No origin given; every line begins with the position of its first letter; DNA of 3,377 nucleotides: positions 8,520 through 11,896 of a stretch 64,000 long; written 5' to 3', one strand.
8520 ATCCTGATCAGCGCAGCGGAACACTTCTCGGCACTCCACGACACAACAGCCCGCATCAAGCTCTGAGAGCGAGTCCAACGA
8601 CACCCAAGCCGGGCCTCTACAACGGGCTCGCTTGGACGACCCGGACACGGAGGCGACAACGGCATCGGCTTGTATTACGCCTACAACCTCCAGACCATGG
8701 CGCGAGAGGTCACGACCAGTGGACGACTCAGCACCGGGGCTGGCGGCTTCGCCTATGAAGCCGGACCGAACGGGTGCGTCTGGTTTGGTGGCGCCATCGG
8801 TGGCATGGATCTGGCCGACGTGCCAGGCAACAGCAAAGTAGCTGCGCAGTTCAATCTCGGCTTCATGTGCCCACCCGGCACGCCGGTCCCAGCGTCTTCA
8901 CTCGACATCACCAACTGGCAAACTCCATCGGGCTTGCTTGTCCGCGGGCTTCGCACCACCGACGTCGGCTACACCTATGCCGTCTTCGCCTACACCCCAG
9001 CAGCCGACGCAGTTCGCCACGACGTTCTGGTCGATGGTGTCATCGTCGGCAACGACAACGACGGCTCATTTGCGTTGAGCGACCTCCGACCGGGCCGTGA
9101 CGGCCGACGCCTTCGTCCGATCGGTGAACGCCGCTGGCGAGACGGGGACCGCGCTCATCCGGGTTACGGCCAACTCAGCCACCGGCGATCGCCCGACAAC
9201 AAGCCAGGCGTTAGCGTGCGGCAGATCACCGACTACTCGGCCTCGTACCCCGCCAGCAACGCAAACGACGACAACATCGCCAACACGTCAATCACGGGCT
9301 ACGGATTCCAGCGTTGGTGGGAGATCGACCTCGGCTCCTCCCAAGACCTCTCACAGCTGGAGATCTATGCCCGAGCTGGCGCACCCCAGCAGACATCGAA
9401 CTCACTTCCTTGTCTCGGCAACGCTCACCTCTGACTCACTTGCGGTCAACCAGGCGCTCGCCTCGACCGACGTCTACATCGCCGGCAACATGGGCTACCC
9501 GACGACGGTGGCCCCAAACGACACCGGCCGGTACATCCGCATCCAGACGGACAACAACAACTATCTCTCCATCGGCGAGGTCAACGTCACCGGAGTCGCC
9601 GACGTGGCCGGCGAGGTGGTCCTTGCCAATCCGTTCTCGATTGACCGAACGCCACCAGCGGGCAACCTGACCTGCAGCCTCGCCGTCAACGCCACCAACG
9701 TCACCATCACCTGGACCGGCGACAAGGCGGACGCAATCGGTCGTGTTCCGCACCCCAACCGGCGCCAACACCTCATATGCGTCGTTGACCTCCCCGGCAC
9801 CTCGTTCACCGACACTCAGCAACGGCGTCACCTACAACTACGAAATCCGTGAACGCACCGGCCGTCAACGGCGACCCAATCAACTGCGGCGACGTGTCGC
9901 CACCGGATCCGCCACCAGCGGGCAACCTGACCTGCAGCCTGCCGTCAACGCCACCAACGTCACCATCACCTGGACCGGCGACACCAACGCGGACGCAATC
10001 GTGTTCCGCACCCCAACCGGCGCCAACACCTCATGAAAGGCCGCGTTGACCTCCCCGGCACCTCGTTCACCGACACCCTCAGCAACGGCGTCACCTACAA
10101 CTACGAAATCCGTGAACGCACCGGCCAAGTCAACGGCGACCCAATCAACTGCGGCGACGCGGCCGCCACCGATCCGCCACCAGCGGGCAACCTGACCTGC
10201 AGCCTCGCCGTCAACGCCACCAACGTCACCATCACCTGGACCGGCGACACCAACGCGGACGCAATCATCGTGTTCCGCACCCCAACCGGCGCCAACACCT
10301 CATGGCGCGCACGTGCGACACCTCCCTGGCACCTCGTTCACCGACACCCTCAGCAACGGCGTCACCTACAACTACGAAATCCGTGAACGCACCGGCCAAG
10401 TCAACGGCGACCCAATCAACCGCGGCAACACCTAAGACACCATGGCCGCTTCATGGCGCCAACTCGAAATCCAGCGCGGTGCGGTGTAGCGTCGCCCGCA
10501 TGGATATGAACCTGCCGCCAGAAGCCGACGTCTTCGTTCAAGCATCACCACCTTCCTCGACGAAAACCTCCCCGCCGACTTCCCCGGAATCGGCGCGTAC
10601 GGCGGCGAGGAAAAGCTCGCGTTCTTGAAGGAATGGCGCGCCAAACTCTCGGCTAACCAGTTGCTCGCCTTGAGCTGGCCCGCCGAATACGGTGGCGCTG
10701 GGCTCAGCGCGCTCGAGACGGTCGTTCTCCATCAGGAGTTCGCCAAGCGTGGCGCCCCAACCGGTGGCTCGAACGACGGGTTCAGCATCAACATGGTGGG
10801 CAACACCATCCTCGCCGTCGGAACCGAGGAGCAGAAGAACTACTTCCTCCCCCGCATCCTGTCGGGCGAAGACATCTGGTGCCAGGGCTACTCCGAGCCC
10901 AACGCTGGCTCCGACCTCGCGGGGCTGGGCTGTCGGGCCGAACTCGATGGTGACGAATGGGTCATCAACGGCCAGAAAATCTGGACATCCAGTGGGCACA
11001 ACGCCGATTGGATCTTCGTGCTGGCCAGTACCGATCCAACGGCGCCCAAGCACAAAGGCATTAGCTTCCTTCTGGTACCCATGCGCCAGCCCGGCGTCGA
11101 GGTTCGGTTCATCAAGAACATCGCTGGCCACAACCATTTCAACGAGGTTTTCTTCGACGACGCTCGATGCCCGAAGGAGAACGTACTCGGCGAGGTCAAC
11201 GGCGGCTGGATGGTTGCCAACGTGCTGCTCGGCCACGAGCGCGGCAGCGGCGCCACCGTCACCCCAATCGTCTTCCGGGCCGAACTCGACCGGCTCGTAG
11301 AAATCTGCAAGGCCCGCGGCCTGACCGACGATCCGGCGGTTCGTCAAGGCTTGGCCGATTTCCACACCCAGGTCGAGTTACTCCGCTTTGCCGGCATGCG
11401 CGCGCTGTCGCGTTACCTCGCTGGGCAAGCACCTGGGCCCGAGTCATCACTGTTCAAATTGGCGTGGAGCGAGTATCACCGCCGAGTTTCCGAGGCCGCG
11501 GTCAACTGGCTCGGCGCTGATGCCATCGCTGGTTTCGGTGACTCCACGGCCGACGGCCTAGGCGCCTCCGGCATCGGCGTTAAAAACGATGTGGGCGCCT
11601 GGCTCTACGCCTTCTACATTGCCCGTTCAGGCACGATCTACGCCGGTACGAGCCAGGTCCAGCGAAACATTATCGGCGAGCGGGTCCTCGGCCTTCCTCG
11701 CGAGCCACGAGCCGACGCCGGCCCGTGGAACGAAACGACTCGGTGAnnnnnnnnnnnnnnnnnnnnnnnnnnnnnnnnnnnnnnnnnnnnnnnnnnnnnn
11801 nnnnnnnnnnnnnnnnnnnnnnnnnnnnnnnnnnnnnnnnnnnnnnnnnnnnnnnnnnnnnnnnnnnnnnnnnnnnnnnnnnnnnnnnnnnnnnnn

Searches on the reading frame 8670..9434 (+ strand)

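Call 75: search_protein_families(library=pfam, proteins=[window:8670-9434:+], max_evalue=0.001)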
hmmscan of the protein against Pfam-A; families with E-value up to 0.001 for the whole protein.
window:8670-9434:+ (254 aa): 1 family
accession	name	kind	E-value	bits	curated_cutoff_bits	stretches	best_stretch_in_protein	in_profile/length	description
PF22633.2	F5_F8_type_C_2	-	5.2e-05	24.2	27.8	1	197-237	1-42/91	NedA-like, galactose-binding domain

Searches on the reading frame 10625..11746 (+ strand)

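Call 75: search_protein_families(library=pfam, proteins=[window:10625-11746:+], max_evalue=0.001)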
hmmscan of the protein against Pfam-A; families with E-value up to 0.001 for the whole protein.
window:10625-11746:+ (373 aa): 3 families
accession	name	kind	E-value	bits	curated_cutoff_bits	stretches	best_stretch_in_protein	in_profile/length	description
PF00441.29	Acyl-CoA_dh_1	-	5.3e-22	79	22.4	1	192-355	1-150/150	Acyl-CoA dehydrogenase, C-terminal domain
PF02770.24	Acyl-CoA_dh_M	-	2.2e-21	76.3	33.3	1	86-179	1-96/97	Acyl-CoA dehydrogenase, middle domain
PF02771.21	Acyl-CoA_dh_N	-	8.1e-16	58.8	22.9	1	3-82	35-113/113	Acyl-CoA dehydrogenase, N-terminal domain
